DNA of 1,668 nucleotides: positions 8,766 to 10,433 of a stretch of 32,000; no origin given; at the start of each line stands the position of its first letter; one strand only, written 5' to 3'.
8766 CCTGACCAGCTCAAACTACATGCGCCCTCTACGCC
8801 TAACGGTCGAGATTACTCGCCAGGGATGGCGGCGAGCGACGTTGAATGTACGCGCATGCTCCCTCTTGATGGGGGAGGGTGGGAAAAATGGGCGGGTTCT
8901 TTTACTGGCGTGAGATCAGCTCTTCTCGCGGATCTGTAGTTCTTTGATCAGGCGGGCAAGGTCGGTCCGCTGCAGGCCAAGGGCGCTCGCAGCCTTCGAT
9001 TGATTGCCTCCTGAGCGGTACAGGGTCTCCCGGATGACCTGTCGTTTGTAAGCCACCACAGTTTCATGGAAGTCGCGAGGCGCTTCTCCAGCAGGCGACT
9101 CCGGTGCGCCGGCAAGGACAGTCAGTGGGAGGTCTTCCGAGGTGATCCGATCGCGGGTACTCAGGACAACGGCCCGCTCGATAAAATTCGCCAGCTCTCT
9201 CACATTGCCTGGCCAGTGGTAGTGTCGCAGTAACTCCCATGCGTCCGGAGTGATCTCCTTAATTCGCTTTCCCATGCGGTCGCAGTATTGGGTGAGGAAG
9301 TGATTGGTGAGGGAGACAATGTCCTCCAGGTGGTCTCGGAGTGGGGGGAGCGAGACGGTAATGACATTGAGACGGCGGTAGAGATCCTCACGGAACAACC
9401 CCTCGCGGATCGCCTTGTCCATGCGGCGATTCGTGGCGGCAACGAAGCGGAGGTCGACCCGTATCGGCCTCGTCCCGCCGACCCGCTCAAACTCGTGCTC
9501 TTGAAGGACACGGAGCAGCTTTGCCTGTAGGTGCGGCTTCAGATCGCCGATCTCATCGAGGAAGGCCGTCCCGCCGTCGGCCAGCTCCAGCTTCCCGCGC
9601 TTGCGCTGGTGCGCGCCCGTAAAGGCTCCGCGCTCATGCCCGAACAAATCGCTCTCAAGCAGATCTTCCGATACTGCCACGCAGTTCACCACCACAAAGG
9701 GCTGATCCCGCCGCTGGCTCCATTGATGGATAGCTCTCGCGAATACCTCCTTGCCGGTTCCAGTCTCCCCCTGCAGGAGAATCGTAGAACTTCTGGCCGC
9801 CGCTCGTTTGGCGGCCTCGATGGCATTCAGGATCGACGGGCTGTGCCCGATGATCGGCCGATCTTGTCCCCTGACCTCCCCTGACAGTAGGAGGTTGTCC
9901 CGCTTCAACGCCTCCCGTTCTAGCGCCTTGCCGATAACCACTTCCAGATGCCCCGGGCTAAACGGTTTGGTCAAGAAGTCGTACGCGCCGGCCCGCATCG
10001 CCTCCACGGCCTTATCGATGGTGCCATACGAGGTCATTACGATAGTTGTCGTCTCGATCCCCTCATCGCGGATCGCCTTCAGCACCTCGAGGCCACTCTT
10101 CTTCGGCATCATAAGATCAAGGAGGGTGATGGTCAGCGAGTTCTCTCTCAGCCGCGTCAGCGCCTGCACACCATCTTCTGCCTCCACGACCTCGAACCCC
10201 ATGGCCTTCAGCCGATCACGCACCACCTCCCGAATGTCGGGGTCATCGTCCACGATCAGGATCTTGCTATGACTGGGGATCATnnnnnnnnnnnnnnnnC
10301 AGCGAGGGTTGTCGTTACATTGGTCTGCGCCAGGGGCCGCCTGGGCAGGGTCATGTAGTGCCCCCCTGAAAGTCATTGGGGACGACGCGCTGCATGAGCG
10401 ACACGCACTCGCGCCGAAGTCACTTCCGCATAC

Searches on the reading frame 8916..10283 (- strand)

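Call 10: search_protein_families(library=pfam, proteins=[window:8916-10283:-], max_evalue=0.01)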
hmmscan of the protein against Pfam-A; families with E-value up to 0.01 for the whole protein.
window:8916-10283:- (455 aa): 9 families
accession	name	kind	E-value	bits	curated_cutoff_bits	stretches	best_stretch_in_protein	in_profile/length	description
PF00158.32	Sigma54_activat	-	7.3e-69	231.2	20.2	1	144-310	1-167/168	Sigma-54 interaction domain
PF00072.30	Response_reg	-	7.8e-29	100.5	30.2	1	8-114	1-107/111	Response regulator receiver domain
PF25601.1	AAA_lid_14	-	4.3e-26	91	27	1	316-397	1-82/87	AAA+ ATPase lid domain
PF14532.12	Sigma54_activ_2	-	8.4e-19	68.6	25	1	145-315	1-138/138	Sigma-54 interaction domain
PF07728.20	AAA_5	-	5.8e-10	39.7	22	1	168-292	2-126/139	AAA domain (dynein-related subfamily)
PF02954.25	HTH_8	-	1.8e-06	28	22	1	414-448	7-41/42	Bacterial regulatory protein, Fis family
PF07724.20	AAA_2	-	0.00031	21.3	27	1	166-292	4-131/166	AAA domain (Cdc48 subfamily)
PF01078.27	Mg_chelatase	-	0.00045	20.1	20.3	0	154-187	11-44/207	Magnesium chelatase, subunit ChlI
PF00004.35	AAA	-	0.0011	19.9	21.2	1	168-294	1-120/131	ATPase family associated with various cellular activities (AAA)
